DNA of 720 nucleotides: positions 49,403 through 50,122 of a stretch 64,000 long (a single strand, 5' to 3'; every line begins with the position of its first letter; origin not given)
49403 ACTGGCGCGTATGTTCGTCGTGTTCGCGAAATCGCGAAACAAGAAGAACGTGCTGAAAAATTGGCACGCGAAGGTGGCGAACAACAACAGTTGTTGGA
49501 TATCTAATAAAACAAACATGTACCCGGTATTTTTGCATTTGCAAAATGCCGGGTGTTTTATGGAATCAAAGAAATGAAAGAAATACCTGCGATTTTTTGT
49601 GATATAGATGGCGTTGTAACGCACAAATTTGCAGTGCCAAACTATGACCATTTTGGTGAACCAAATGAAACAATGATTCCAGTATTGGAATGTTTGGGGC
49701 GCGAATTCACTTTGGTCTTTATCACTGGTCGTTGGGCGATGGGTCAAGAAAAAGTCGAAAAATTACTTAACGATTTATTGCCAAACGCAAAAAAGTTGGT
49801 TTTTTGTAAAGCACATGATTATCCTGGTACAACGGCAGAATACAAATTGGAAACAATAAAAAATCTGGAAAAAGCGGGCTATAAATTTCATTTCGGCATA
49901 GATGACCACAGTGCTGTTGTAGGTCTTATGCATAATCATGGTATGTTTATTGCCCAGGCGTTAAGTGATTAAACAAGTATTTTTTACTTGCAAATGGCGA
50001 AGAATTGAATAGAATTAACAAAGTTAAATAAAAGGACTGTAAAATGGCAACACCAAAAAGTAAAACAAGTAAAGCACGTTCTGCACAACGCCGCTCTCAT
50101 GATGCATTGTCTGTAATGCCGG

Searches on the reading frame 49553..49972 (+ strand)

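Call 92: search_protein_families(library=pfam, proteins=[window:49553-49972:+], max_evalue=0.01)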
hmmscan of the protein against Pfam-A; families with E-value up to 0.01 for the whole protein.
window:49553-49972:+ (139 aa): 3 families
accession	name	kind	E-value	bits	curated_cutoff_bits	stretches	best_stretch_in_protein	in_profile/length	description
PF03767.20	Acid_phosphat_B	-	0.00033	20.7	27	1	51-113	136-199/230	HAD superfamily, subfamily IIIB (Acid phosphatase)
PF25109.1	HAD_PNKP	-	0.00048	20.7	27.6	1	13-135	3-137/143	Polynucleotide kinase PNKP phosphatase domain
PF24694.1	LNS2_PITM1-3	-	0.00049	20.5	27.7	1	15-111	2-96/124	PITM 1-3, LNS2 domain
